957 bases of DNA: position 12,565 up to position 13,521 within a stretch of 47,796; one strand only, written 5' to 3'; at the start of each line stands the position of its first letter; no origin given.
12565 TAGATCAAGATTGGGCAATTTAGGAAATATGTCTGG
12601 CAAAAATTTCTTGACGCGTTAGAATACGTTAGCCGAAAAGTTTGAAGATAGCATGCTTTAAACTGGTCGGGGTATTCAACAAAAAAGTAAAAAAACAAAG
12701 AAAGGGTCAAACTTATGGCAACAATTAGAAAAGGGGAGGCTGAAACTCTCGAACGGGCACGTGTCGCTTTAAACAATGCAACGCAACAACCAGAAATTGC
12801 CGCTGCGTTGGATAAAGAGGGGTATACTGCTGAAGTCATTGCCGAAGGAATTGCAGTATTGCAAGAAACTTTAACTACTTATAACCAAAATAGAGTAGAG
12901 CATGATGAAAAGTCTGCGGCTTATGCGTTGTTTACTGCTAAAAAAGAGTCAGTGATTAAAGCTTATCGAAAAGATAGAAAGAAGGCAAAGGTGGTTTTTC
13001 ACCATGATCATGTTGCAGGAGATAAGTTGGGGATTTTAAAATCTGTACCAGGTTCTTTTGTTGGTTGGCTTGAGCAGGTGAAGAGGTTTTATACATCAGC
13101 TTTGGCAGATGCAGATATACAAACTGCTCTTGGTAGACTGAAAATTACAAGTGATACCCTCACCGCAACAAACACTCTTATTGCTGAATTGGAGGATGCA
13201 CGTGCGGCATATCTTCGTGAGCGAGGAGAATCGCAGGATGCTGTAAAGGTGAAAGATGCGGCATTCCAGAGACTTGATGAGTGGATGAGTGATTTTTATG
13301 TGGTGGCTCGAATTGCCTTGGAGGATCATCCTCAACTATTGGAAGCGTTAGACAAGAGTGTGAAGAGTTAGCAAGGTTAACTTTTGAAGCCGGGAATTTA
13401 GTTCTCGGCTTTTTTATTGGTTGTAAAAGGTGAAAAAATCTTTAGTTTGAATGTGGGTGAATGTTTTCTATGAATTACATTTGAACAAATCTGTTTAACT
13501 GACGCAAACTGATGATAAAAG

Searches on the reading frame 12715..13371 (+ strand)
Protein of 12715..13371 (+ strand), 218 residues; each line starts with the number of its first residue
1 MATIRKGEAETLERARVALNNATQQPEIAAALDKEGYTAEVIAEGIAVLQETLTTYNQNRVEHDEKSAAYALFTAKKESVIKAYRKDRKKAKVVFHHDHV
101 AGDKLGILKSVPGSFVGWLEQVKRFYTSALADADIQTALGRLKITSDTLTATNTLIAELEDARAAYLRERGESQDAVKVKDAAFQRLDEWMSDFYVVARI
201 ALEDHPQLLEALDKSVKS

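Call 10: search_protein_families(library=pfam, proteins=[window:12715-13371:+], max_evalue=0.01)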
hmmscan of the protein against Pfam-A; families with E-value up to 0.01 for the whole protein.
window:12715-13371:+ (218 aa): 0 families

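Call 11: find_encoding_contigs(protein=window:12715-13371:+, flank=10000, max_places=10)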
Protein window:12715-13371:+ (218 aa): 14 contigs read that carry it; 10 places shown.
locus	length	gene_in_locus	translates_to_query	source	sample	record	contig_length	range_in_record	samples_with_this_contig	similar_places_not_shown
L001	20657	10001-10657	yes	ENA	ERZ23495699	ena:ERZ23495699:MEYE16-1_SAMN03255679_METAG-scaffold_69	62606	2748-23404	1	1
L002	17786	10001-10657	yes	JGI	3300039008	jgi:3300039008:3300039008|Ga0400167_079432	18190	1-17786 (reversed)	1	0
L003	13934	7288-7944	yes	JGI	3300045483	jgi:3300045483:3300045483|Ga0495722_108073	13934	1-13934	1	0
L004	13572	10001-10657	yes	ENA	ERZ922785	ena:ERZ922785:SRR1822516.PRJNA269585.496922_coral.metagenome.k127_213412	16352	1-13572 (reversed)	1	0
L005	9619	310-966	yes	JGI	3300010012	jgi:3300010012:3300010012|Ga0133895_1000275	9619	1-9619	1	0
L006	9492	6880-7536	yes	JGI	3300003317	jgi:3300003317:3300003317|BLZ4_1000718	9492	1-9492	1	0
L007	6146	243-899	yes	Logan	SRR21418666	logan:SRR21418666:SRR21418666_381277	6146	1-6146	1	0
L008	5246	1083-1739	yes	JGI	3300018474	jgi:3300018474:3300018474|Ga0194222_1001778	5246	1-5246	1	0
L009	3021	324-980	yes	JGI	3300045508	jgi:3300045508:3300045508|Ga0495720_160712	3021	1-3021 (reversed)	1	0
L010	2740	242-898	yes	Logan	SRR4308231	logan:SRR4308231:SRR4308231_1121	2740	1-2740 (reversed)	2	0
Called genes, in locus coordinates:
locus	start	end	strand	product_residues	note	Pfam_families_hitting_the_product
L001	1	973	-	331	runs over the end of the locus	PF01699:Na_Ca_ex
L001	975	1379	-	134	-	PF02410:RsfS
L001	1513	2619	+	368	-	-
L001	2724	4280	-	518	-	-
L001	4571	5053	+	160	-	-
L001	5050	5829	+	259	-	PF02661:Fic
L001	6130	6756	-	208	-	-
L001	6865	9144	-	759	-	PF03781:FGE-sulfatase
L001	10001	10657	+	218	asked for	-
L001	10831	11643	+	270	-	PF02230:Abhydrolase_2 (faint), PF20434:BD-FAE (faint), PF00561:Abhydrolase_1 (weak), PF12146:Hydrolase_4, PF00326:Peptidase_S9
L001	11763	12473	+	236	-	PF07065:D123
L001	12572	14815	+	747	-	PF01136:Peptidase_U32, PF12392:DUF3656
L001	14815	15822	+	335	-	PF02424:ApbE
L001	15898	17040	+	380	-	PF01075:Glyco_transf_9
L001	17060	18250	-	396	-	PF00005:ABC_tran, PF13304:AAA_21 (faint)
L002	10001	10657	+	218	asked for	-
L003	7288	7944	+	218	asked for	-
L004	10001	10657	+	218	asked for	-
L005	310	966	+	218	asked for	-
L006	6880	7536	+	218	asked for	-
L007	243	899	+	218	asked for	-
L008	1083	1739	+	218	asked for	-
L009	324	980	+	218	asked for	-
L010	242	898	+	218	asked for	-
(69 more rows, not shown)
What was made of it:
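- On Iteron-type replication origin: The locus is flanked by chromosomal genes in 10 contigs (call 11).
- On Phase-variable VNTR promoter switch: Caveat: these are short-read assemblies, and several contigs break inside the array (call 11).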

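Call 16: find_homologous_proteins(query=window:12715-13371:+)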
Query window:12715-13371:+ (218 aa): 634 proteins with E <= 0.001 among 2290 candidates; the best 120 are listed.
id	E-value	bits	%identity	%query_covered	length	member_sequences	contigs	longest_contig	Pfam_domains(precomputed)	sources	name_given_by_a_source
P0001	2.9e-130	450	98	100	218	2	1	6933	-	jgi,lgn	-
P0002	4.7e-99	348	77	100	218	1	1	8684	-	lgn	-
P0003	3.4e-67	244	57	100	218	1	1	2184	-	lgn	-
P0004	1.2e-65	239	57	100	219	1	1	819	-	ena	-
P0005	2.4e-65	238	59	96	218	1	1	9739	-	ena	-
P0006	4.2e-65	237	58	97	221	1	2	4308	-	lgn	-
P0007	4.7e-65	237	59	96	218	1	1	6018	-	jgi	jgi:hypothetical protein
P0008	4.8e-65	237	56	100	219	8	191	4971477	-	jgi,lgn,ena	jgi:hypothetical protein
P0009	5.5e-65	237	56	96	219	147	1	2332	-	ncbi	-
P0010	5.9e-65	237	59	96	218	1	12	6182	-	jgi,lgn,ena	jgi:hypothetical protein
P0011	6.6e-65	237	57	96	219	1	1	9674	-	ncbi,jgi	-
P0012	8.9e-65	236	58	97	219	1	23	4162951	-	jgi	jgi:chromosome segregation ATPase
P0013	1.4e-64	236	56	96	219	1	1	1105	-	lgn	-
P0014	1.4e-64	236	58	96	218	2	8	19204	-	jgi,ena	jgi:uncharacterized membrane protein YgaE (UPF0421/DUF939 family)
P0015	1.6e-64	235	58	96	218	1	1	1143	-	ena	-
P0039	3.7e-63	231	55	99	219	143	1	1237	-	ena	-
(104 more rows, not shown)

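Call 19: find_encoding_contigs(protein=P0002, flank=10000, max_places=4)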
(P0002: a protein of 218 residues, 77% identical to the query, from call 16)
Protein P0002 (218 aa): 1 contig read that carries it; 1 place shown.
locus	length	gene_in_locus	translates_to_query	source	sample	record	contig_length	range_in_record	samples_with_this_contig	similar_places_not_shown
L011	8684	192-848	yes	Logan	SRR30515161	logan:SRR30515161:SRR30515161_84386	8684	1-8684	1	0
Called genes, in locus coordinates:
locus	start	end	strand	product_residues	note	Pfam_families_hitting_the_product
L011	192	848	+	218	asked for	-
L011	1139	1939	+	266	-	PF20434:BD-FAE (faint), PF02230:Abhydrolase_2 (faint), PF06342:DUF1057 (weak), PF12146:Hydrolase_4 (weak), PF00561:Abhydrolase_1 (weak), PF12697:Abhydrolase_6 (faint), PF00326:Peptidase_S9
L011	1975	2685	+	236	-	PF07065:D123, PF18299:R2K_2 (faint)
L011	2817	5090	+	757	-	PF01136:Peptidase_U32, PF12392:DUF3656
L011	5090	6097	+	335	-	PF02424:ApbE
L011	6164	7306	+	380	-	PF01075:Glyco_transf_9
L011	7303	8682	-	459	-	?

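Call 20: find_encoding_contigs(protein=P0001, flank=10000, max_places=4)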
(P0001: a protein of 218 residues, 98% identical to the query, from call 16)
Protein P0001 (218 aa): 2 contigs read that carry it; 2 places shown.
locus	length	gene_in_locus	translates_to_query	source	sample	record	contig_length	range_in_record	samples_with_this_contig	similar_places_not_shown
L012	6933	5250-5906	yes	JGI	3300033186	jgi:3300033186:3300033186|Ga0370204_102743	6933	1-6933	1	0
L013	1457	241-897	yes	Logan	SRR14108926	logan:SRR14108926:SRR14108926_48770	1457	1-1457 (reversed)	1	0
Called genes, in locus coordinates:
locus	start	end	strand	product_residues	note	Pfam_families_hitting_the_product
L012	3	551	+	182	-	?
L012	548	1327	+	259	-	PF02661:Fic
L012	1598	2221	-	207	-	-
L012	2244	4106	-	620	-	PF03781:FGE-sulfatase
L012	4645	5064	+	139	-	-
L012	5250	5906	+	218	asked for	-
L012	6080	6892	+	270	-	PF02230:Abhydrolase_2 (faint), PF20434:BD-FAE (faint), PF00561:Abhydrolase_1, PF12146:Hydrolase_4, PF12697:Abhydrolase_6 (weak), PF00326:Peptidase_S9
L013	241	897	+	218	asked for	-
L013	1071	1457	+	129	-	?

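Call 26: find_related_loci(query=A1, collection=genome_contigs, flank=3000)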
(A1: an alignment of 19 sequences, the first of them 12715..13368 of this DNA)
Query A1 (218 aa) in genome_contigs; peptide patterns used: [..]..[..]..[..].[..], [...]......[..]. (x = any residue, [..] = any of these).
307 stretches matched a pattern; 221 encode a relative of the query (tblastn E <= 1e-3); the best 80 are kept; 80 distinct loci.
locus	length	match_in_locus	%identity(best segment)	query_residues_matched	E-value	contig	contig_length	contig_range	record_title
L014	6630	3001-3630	58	8-217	3e-75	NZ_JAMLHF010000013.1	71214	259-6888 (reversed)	MAG: Lentimicrobium sp. isolate ACE_NR_BACT3 ACE_NR_BACT3_13, whole genome shotgun sequence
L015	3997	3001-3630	57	8-217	2e-74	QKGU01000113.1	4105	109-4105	MAG: Paludibacter sp. isolate SZUA-536 scaffold_134795, whole genome shotgun sequence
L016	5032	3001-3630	57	8-217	2e-74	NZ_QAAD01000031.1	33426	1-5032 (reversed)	Mangrovibacterium marinum strain DSM 28823 Ga0183469_131, whole genome shotgun sequence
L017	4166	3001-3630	57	8-217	2e-74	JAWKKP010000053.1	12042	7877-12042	MAG: Draconibacterium sp. isolate AC2.94 AC2.94.fa-53, whole genome shotgun sequence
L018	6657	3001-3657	58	1-218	6e-74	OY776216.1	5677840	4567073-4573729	MAG: uncultured Saccharicrinis sp. isolate 1ff51e6b-9ef2-4a18-b850-43072ca9d896 genome assembly, chromosome: 1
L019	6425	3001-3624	57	11-218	2e-73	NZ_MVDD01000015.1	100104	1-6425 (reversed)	Labilibaculum filiforme strain 59.16B 2648548690, whole genome shotgun sequence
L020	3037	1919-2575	56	1-218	7e-74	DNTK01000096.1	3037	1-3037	MAG TPA_asm: Bacteroidales bacterium isolate UBA10428 contig_8852, whole genome shotgun sequence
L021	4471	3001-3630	57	8-217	2e-73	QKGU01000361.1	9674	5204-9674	MAG: Paludibacter sp. isolate SZUA-536 scaffold_26263, whole genome shotgun sequence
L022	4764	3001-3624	58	11-218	1e-73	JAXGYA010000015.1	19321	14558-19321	MAG: Mariniphaga sp. isolate AnMBR.bin502 bin502_15, whole genome shotgun sequence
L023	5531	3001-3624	58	11-218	1e-73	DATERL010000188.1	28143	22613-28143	MAG TPA_asm: Prolixibacteraceae bacterium isolate SMAG_U9072 k141_143984, whole genome shotgun sequence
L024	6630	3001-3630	57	8-217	4e-73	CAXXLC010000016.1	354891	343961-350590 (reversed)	MAG: uncultured Saccharicrinis sp. isolate c1ede08c-f13d-4068-baae-104821a74b19 genome assembly, contig: contig_16, whol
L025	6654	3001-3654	55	1-217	6e-73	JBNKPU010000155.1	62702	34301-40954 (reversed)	MAG: Bacteroidales bacterium isolate G1.bin.32.orig k141_620446, whole genome shotgun sequence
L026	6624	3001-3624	58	11-218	7e-73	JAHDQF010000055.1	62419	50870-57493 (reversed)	MAG: Proteiniphilum sp. isolate SM3-B12.2 k141_72933, whole genome shotgun sequence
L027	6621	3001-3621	57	11-217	9e-73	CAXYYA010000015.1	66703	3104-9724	MAG: uncultured Bacteroidales bacterium isolate ERR13599000_concoct_32 genome assembly, contig: ERZ24875813.50, whole ge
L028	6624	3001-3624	58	11-218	2e-72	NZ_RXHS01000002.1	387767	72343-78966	Seramator thermalis strain SYSU GA16112 Scaffold2_1, whole genome shotgun sequence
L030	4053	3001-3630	56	8-217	1e-72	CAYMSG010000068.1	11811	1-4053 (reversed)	MAG TPA_asm: uncultured Chitinophagaceae bacterium isolate SRP323723_co1_41 genome assembly, contig: NODE_4595_length_11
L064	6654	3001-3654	53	1-217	2e-68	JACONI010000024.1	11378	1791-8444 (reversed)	MAG: Ekhidna sp. isolate GM202BCY1 GM202BCY1_Ga0227379_1024, whole genome shotgun sequence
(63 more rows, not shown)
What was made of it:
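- The protein is unusually conserved (about 50-58% identity across orders, call 26).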

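Call 32: search_protein_families(library=ncbifam, proteins=[window:12715-13371:+], max_evalue=0.1)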
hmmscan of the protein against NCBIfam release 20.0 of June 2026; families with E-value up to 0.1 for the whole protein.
window:12715-13371:+ (218 aa): 2 families
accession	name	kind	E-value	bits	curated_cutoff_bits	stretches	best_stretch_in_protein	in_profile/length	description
NF052641.1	PQLLE_fam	subfamily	1.5e-70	237.2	80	1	6-213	3-210/211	PQLLE family protein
NF007654.0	PRK10324.1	equivalog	0.022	15.3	158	1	129-186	48-108/113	ribosome-associated translation inhibitor RaiA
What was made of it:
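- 12715..13371 (+): 218-aa PQLLE-family gene: all-helical, acidic, function unknown. NCBIfam NF052641, E = 1.5e-70 (call 32).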

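Call 33: search_protein_families(library=phrogs, proteins=[window:12715-13371:+], max_evalue=0.1)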
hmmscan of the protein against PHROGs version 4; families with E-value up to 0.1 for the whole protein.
window:12715-13371:+ (218 aa): 1 family
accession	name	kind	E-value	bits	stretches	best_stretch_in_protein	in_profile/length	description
phrog_12313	-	unknown function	0.053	15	0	15-109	61-136/187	-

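Call 34: search_solved_structures(query=A1, max_evalue=1)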
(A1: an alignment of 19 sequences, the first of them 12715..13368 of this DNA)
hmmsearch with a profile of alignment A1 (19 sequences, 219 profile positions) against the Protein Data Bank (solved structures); distinct sequences matched with E-value up to 1: 2.
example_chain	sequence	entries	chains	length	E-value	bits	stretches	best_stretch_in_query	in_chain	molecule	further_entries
1yf2_A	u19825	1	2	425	0.1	15.2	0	1-52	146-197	Type I restriction-modification enzyme, S subunit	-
6um4_A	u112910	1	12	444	0.7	12.4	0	143-192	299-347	Malate dehydrogenase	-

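Call 38: search_protein_families(library=pfam, proteins=[L014:1562-2458:+, L014:1219-1548:+, L022:278-745:+, L027:2-1654:+, L028:3942-5243:-, L030:963-1349:+, L022:2331-2663:+], max_evalue=0.01)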
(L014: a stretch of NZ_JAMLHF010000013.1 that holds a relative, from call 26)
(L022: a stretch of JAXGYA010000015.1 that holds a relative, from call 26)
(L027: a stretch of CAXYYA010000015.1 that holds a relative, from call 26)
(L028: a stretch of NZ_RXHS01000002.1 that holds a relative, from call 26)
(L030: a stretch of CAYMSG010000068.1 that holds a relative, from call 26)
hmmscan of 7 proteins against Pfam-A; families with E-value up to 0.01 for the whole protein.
L014:1562-2458:+ (298 aa): 2 families
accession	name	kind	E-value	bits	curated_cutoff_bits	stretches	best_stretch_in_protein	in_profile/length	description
PF01545.26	Cation_efflux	-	4.3e-36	125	26.6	1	22-207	4-195/198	Cation efflux family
PF16916.11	ZT_dimer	-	8.4e-13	48.6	26.7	1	214-287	1-77/78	Dimerisation domain of Zinc Transporter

L014:1219-1548:+ (109 aa): 1 family
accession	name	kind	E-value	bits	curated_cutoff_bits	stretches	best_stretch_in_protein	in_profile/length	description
PF02694.21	UPF0060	-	1.6e-46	157.4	24.9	1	3-108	1-106/107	Uncharacterised BCR, YnfA/UPF0060 family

L022:278-745:+ (155 aa): 0 families

L027:2-1654:+ (550 aa): 3 families
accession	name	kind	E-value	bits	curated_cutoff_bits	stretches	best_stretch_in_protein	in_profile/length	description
PF00122.25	E1-E2_ATPase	-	2.1e-53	181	28.1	1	23-217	2-180/181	E1-E2 ATPase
PF00702.32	Hydrolase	-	2.9e-35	122.8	26.4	1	236-454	3-189/191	haloacid dehalogenase-like hydrolase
PF12710.13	HAD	-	0.0078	17.1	27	0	374-452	83-188/189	haloacid dehalogenase-like hydrolase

L028:3942-5243:- (433 aa): 2 families
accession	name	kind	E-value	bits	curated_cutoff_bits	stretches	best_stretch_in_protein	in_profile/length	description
PF00078.32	RVT_1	-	1.2e-37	130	29.6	1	67-272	1-203/205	Reverse transcriptase (RNA-dependent DNA polymerase)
PF08388.16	GIIM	-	2.2e-16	60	23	1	296-370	2-76/80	Group II intron, maturase-specific domain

L030:963-1349:+ (128 aa): 1 family
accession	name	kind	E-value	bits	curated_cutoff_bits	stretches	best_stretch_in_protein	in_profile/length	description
PF03625.19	DUF302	-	4.4e-28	97.4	23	1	35-98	1-63/63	Domain of unknown function DUF302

L022:2331-2663:+ (110 aa): 0 families

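Call 42: predict_structure(alignment_id=A1)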
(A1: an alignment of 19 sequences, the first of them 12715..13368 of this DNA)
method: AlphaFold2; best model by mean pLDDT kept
length: 218 residues; sequences in the alignment: 19
mean_pLDDT: 88.3   pTM: 0.78
mean pLDDT of the five models: 88.3, 87.6, 87.0, 86.7, 86.6
residues with pLDDT >= 90: 140; 70-90: 64; 50-70: 7; < 50: 7
segments of 3 or more residues with pLDDT < 50: 1-5
pLDDT, mean of each block of 10 residues (from residue 1): 50 91 92 94 96 87 77 94 95 92 90 87 96 95 95 97 88 82 91 91 90 69
secondary structure, 60 per line:
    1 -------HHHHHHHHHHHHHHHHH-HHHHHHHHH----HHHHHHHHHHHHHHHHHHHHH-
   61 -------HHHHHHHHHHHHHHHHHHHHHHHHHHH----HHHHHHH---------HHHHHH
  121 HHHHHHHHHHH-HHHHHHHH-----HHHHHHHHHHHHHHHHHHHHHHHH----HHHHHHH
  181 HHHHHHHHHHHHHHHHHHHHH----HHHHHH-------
elements in order: H8-24 H26-34 H39-59 H68-94 H99-105 H115-131 H133-140 H146-169 H174-201 H206-211
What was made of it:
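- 12715..13371 (+): AlphaFold2 pLDDT 88, all-alpha (call 42).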

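Call 43: search_protein_families(library=padloc, proteins=[window:12715-13371:+], max_evalue=0.1)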
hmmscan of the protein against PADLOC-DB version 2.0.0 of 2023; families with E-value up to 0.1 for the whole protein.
window:12715-13371:+ (218 aa): 0 families
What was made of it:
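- Closest known: Type III toxin-antitoxin loci. Different: The protein here is all-helical, with no match to any toxin or defence family (calls 10, 32, 42, 43).
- The protein is all-helical and has no Pfam, PADLOC or NCBIfam match to any toxin family (calls 10, 32, 42, 43).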

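Call 46: fold_search(model_id=the predicted structure, library=pdb)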
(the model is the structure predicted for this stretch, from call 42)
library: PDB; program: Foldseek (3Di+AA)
matches with E <= 10: 327; with E <= 0.001: 0
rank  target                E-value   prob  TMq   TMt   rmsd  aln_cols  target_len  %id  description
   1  6pam_C                4.1e-01  0.11  0.17  0.08  21.3       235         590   13  Structure of a bacterial Atm1-family ABC transporter with MgADP bound (released 2020-06-24)
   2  6ixv_A                4.7e-01  0.21  0.22  0.22  19.0       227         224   15  Crystal structure of SH3BP5-Rab11a (released 2019-03-20)
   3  6djl_C                6.0e-01  0.16  0.22  0.21  20.6       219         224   13  Crystal structure of the Rab11 GEF SH3BP5 bound to nucleotide free Rab11A (released 2018-09-26)
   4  4e40                  6.0e-01  0.11  0.16  0.14  22.2       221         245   13  The haptoglobin-hemoglobin receptor of Trypanosoma congolense (released 2013-01-16)
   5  6r72_A                6.0e-01  0.11  0.18  0.09  18.9       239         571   12  Crystal structure of BmrA-E504A in an outward-facing conformation (released 2020-05-06)
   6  4mrn_B                6.0e-01  0.09  0.16  0.08  20.8       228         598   15  Structure of a bacterial Atm1-family ABC transporter (released 2014-03-19)
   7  6ixe                  6.9e-01  0.11  0.18  0.18  20.9       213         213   11  Crystal structure of SeMet apo SH3BP5 (I41) (released 2019-03-20)
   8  9dbq_A                6.9e-01  0.08  0.15  0.07  21.7       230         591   12  Cryo-EM structure of human ABCB6 transporter in an inward-facing conformation (released 2024-11-20)
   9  6ixg_B                7.9e-01  0.15  0.21  0.21  20.9       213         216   17  Crystal structure of native apo SH3BP5 (P41) (released 2019-03-20)
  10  5nnv_B                8.3e-01  0.25  0.25  0.24  35.4       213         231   16  Structure of a Bacillus subtilis Smc coiled coil middle fragment (released 2017-06-21)
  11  2yfb_A                8.7e-01  0.30  0.29  0.28  17.8       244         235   17  X-ray structure of McpS ligand binding domain in complex with succinate (released 2012-04-18)
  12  6vqt_A                8.7e-01  0.10  0.19  0.09  17.5       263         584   12  Structure of a bacterial Atm1-family ABC exporter with MgADPVO4 bound (released 2020-07-29)
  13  4x0r_A                8.7e-01  0.08  0.15  0.16  25.6       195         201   12  Crystal structure of human MxB stalk domain (released 2014-12-10)
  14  5nnv_A                1.0e+00  0.21  0.25  0.23  36.0       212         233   14  Structure of a Bacillus subtilis Smc coiled coil middle fragment (released 2017-06-21)
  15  7pro_A                1.0e+00  0.06  0.14  0.07  21.0       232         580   13  Structure of CtAtm1 in the inward-open with Glutathione-complexed [2Fe-2S] cluster bound (released 2022-08-10)
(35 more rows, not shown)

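Call 54: find_related_loci(query=A1, collection=viral_contigs, flank=5000)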
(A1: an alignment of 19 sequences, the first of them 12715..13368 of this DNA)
Query A1 (218 aa) in viral_contigs; peptide patterns used: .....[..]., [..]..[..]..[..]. (x = any residue, [..] = any of these).
121 stretches matched a pattern, but none encodes a relative of the query by tblastn (E <= 1e-3).

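Call 78: find_encoding_contigs(protein=P0039, flank=3000, max_places=10)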
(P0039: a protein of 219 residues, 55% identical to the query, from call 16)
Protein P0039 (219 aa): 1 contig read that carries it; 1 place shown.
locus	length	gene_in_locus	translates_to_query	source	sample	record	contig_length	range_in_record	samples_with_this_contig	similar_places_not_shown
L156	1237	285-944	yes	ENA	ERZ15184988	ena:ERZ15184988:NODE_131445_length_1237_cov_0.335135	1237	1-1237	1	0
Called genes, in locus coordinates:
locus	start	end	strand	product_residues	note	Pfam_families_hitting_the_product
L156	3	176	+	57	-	?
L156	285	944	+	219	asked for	-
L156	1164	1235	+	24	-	?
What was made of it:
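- Tried and rejected: The contig tried was a low-coverage metagenome contig and was uninformative (call 78).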

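Call 79: search_dna_similar(query=window:12715-13368:+, collection=plasmids, mode=protein, max_rows=20)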
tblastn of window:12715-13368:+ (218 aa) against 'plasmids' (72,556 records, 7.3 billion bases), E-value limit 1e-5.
No match.
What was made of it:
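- On Iteron-type replication origin: There are no homologues in PLSDB (call 79) or IMG/VR (call 54).
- The family is absent from phage and plasmid collections (calls 54, 79).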

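Call 90: search_protein_families(library=pfam, proteins=[L064:5592-6572:+], max_evalue=0.00001)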
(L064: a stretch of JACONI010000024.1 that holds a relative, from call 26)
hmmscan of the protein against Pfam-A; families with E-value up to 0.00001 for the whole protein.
L064:5592-6572:+ (326 aa): 4 families
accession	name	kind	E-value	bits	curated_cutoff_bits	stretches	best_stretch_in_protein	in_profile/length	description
PF02129.25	Peptidase_S15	-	4.7e-09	36.8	23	1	116-201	53-139/262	X-Pro dipeptidyl-peptidase (S15 family)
PF00326.27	Peptidase_S9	-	1.3e-08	35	22.6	1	136-274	41-175/213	Prolyl oligopeptidase family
PF12146.15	Hydrolase_4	-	4.6e-07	29.8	27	0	91-191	8-109/239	Serine aminopeptidase, S33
PF00561.26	Abhydrolase_1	-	6.5e-06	26.4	25.8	0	91-180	4-90/245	alpha/beta hydrolase fold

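Call 95: fold_search(model_id=the predicted structure, library=viral)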
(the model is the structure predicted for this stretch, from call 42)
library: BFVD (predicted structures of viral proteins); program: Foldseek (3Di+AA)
matches with E <= 10: 310; with E <= 0.001: 0
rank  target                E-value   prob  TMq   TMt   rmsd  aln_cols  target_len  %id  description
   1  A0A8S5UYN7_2          3.1e-01  0.25  0.20  0.07  31.1       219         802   15  Endosialidase chaperone [Siphoviridae sp. ctkKt3]
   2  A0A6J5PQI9            3.8e-01  0.14  0.17  0.06  33.2       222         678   14  Uncharacterized protein [uncultured Caudovirales phage]
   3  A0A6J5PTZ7            6.0e-01  0.20  0.24  0.11  21.7       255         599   13  Uncharacterized protein [uncultured Caudovirales phage]
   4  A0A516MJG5            6.6e-01  0.14  0.19  0.17  32.5       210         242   14  (no name in the UniProt tables at hand)
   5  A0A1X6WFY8            6.9e-01  0.15  0.22  0.20  26.6       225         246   16  (no name in the UniProt tables at hand)
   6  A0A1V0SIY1            8.0e-01  0.08  0.13  0.12  25.4       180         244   18  Uncharacterized protein [Klosneuvirus KNV1]
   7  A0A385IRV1            8.3e-01  0.16  0.22  0.20  27.5       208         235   15  (no name in the UniProt tables at hand)
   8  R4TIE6                9.2e-01  0.20  0.23  0.22  34.3       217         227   13  (no name in the UniProt tables at hand)
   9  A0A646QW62            1.1e+00  0.12  0.20  0.20  30.1       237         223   14  Internal virion protein [Roseobacter phage CRP-4]
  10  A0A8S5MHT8            1.1e+00  0.06  0.16  0.14  30.8       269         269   12  Internal virion protein [Siphoviridae sp. ctvyM23]
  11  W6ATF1                1.2e+00  0.18  0.24  0.15  24.3       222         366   13  (no name in the UniProt tables at hand)
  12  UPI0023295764         1.2e+00  0.06  0.15  0.04  34.6       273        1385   11  (no name look-up for this kind of identifier)
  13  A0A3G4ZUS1            1.2e+00  0.11  0.21  0.08  29.4       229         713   15  Putative orfan [Edafosvirus sp.]
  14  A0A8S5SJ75            1.3e+00  0.10  0.18  0.15  14.0       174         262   16  Uncharacterized protein [Phage sp. ctqZP6]
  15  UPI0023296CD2         1.3e+00  0.06  0.15  0.10  20.3       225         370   14  (no name look-up for this kind of identifier)
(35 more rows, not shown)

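Call 98: search_protein_representatives(alignment_id=A1)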
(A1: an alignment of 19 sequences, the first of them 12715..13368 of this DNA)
Query: 19 sequences, 219 profile positions. Proteins with E-value up to 0.001 (for the whole library): 2775; up to 1e-10: 1819; up to 1e-30: 324. The best 150 are listed.
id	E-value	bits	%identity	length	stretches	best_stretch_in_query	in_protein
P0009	3.0e-116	402.8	-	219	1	1-218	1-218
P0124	3.1e-100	350.4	-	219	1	1-219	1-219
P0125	9.4e-87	306.3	-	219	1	1-219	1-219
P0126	2.3e-79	282.2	-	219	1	1-219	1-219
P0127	1.0e-78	280.0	-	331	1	1-218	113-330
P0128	2.1e-76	272.5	-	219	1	1-218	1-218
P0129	1.4e-75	269.8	-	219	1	5-219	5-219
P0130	2.5e-75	269.0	-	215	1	7-219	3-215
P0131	1.8e-74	266.2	-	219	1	2-219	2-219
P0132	3.0e-74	265.4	-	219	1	1-219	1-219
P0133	2.3e-73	262.6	-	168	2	9-133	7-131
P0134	3.3e-73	262.0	-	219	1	1-219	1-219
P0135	8.2e-72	257.5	-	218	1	1-218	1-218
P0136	1.4e-71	256.7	-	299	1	1-219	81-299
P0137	5.3e-71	254.8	-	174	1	48-219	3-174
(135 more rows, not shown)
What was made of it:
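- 12715..13371 (+): 2775 cluster representatives in the large protein library (call 98).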
